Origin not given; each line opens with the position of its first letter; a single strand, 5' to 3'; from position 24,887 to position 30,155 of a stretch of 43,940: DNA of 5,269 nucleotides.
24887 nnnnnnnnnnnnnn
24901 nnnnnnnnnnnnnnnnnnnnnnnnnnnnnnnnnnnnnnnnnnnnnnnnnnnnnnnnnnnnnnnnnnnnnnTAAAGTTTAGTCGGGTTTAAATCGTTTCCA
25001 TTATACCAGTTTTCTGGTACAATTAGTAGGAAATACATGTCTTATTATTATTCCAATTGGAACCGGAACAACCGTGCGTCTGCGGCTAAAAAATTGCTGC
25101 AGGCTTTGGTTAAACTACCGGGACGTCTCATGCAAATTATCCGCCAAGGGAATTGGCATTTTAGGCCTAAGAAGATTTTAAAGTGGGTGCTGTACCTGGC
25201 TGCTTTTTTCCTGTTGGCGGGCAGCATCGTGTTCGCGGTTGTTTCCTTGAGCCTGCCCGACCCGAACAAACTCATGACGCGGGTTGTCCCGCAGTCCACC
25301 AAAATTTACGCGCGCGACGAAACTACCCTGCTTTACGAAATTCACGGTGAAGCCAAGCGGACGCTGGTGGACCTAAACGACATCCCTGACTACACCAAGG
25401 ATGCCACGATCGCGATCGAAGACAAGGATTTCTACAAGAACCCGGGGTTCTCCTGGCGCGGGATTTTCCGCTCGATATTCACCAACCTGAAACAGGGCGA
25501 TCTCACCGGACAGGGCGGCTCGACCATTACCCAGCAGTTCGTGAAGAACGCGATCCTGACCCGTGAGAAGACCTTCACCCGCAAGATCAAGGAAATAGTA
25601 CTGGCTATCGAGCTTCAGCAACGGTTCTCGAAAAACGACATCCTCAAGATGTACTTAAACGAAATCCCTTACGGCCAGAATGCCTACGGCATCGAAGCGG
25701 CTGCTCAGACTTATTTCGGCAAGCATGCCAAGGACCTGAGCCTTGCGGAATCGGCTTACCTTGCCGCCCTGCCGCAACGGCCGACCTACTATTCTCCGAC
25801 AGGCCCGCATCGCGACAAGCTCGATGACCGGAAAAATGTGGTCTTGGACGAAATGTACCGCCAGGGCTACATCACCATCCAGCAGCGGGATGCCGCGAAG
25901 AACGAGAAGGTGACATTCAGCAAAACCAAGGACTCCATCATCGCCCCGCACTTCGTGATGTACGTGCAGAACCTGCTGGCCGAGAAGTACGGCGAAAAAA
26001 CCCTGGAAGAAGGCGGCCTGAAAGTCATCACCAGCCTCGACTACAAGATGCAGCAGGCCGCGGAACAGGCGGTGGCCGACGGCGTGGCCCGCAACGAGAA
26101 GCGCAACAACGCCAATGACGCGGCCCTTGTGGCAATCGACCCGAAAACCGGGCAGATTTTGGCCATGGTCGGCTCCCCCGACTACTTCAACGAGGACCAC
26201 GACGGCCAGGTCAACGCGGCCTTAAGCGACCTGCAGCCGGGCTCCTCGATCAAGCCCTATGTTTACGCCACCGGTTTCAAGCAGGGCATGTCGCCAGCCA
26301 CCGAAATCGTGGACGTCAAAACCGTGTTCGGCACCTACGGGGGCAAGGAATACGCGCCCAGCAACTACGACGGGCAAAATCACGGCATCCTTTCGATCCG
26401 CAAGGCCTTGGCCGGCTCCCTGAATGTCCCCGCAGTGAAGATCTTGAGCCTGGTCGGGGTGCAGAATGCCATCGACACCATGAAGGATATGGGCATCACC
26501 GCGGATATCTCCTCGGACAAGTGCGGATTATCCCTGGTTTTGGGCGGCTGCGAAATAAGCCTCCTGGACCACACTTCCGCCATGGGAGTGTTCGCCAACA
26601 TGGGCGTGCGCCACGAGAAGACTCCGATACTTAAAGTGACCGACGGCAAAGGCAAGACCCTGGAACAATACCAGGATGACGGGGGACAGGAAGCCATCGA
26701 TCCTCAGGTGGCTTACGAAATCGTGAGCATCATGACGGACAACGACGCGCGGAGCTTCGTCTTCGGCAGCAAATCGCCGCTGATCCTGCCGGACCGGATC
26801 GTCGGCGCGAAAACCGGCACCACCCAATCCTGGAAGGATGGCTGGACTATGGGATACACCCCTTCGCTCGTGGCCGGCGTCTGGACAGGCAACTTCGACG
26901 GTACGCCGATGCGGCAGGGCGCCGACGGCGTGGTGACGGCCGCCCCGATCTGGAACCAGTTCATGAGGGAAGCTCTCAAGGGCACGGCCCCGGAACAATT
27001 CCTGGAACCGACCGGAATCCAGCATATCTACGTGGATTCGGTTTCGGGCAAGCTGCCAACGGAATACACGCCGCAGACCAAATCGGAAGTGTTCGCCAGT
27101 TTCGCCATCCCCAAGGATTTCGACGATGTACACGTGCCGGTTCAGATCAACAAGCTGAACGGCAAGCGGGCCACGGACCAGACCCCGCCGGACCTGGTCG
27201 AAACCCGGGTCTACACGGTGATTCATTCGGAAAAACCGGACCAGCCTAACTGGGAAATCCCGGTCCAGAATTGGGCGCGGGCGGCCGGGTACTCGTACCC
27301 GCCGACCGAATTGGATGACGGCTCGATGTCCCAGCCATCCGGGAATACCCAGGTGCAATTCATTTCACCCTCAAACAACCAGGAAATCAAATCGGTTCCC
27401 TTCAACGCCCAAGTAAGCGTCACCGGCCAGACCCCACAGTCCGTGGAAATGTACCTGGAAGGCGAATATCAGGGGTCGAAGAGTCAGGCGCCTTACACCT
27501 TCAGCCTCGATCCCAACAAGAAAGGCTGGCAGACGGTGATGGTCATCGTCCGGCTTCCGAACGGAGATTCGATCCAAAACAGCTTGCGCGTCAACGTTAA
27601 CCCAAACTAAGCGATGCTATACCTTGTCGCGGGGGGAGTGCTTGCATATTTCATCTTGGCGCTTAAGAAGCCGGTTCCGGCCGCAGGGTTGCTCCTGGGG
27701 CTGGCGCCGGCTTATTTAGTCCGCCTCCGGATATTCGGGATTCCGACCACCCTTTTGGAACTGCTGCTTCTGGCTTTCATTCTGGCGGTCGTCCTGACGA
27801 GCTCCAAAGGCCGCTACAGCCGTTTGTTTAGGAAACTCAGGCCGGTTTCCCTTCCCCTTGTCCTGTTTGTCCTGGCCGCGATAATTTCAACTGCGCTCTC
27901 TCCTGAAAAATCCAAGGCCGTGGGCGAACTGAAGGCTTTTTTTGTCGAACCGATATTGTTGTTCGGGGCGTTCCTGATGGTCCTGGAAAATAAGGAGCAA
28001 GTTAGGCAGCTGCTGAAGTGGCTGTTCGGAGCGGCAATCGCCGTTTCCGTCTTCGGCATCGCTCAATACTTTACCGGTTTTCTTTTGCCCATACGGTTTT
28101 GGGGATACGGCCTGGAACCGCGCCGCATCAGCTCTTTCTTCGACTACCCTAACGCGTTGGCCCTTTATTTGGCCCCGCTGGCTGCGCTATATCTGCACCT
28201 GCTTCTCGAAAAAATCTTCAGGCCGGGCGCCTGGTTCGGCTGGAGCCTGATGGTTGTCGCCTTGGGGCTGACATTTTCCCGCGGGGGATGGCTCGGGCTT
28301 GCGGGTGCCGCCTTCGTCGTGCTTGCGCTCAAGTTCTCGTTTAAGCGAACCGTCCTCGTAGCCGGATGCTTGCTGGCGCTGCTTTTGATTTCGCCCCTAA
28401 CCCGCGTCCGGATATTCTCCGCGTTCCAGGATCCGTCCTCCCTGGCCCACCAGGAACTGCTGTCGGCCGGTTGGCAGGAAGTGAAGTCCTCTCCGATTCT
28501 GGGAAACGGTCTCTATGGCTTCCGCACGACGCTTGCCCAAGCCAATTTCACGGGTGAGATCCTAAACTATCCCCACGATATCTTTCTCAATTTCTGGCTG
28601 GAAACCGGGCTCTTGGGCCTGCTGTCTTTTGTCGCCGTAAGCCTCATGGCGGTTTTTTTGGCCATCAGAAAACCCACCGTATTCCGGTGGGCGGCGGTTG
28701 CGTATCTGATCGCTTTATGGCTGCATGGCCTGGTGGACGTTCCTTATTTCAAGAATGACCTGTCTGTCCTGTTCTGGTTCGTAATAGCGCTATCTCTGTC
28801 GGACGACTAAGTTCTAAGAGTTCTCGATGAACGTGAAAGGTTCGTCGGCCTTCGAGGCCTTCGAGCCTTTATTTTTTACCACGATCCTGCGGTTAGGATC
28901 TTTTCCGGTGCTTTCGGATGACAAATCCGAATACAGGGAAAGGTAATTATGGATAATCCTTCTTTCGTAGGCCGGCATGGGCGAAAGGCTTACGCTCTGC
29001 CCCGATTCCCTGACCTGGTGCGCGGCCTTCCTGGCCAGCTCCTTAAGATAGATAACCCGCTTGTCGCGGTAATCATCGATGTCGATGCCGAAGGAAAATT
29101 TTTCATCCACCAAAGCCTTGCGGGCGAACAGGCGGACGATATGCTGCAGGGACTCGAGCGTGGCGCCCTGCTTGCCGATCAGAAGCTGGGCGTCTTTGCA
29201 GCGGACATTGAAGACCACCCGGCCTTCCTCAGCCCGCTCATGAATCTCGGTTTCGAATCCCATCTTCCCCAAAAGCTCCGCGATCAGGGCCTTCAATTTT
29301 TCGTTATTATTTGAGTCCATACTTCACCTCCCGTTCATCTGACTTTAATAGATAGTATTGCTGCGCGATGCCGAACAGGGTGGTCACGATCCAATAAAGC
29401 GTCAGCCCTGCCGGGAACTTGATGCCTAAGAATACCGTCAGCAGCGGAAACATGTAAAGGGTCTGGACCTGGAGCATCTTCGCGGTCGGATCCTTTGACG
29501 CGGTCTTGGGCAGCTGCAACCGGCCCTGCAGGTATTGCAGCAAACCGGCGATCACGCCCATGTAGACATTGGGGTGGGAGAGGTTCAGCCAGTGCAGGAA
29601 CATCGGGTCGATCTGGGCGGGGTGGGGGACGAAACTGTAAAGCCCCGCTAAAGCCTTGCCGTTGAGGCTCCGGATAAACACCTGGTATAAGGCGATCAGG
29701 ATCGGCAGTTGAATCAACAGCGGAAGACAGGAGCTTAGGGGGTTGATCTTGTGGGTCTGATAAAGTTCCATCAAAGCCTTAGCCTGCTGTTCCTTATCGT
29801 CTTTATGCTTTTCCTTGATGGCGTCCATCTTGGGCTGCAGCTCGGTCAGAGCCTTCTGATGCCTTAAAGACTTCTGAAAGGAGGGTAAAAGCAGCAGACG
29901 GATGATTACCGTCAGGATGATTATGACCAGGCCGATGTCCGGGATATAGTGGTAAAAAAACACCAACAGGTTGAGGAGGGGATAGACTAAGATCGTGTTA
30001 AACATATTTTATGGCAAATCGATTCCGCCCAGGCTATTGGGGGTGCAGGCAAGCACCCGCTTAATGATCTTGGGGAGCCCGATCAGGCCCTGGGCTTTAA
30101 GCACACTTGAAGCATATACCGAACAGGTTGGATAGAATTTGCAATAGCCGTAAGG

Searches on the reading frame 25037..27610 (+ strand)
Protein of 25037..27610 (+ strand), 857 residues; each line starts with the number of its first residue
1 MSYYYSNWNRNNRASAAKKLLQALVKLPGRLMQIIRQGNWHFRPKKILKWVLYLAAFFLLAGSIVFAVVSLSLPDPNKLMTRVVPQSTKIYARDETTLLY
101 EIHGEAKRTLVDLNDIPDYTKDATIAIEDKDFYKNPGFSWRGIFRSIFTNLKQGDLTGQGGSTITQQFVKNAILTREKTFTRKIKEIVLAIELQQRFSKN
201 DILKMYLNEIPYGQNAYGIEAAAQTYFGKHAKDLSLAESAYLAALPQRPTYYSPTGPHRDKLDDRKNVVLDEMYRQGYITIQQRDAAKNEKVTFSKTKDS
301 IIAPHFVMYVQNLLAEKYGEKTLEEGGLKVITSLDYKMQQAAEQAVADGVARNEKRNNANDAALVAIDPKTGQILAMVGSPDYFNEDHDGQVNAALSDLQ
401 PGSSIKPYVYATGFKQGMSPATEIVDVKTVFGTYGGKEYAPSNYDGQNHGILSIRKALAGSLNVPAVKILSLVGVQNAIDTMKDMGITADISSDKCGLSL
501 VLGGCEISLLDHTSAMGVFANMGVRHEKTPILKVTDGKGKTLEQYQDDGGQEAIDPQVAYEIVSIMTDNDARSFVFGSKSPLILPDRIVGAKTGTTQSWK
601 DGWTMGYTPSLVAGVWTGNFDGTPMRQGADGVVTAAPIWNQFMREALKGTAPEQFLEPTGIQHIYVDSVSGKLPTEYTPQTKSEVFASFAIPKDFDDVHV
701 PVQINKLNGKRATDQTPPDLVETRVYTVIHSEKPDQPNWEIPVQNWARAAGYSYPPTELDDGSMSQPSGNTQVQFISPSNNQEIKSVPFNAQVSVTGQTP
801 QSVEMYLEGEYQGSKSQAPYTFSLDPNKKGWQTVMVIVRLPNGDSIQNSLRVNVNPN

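Call 11: search_protein_families(library=pfam, proteins=[window:25037-27610:+])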
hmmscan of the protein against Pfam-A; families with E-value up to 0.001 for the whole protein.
window:25037-27610:+ (857 aa): 3 families
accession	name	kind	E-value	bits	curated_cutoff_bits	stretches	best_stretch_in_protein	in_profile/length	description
PF00912.28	Transgly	-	6.6e-64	215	27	1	98-273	4-177/178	Transglycosylase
PF00905.27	Transpeptidase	-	1.1e-21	77.8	22.1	1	363-641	2-296/299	Penicillin binding protein transpeptidase domain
PF17957.7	Big_7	-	3.8e-08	34.3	24.1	1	772-835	2-69/70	Bacterial Ig domain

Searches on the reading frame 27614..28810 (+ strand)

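Call 9: search_protein_families(library=pfam, proteins=[window:27614-28810:+])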
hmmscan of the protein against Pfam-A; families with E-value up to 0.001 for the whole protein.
window:27614-28810:+ (398 aa): 1 family
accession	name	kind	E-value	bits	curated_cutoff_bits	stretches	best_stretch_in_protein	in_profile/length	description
PF04932.20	Wzy_C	-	3.4e-16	59.8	31.7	1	212-340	5-149/149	O-Antigen ligase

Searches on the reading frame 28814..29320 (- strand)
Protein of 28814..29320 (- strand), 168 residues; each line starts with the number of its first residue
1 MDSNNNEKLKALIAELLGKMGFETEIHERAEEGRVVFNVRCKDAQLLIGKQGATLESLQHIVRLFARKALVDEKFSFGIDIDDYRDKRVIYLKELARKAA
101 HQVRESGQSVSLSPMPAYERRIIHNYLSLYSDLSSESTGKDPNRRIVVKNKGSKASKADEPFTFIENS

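Call 9: search_protein_families(library=pfam, proteins=[window:28814-29320:-])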
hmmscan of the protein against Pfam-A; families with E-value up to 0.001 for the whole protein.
window:28814-29320:- (168 aa): 2 families
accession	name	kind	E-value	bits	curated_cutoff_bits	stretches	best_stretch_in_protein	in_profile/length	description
PF01424.28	R3H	-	3.1e-20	72.4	26.8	1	92-149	3-59/60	R3H domain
PF13083.13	KH_KhpA-B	-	1.7e-08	34.7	32.1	1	9-69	4-65/73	KhpA/KhpB, KH domain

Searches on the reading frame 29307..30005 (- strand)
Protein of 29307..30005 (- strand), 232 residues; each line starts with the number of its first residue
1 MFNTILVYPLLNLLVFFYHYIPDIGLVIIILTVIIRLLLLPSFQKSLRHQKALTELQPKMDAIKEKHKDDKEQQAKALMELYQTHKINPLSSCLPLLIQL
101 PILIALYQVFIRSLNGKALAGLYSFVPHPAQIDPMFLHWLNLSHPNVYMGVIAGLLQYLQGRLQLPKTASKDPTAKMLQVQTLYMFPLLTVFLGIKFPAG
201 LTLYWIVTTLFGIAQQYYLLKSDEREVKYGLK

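Call 9: search_protein_families(library=pfam, proteins=[window:29307-30005:-])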
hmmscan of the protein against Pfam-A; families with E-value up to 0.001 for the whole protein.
window:29307-30005:- (232 aa): 1 family
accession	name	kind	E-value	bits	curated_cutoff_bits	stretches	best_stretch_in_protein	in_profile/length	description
PF02096.25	60KD_IMP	-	5.9e-51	173.1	35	1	25-219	2-161/163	60Kd inner membrane protein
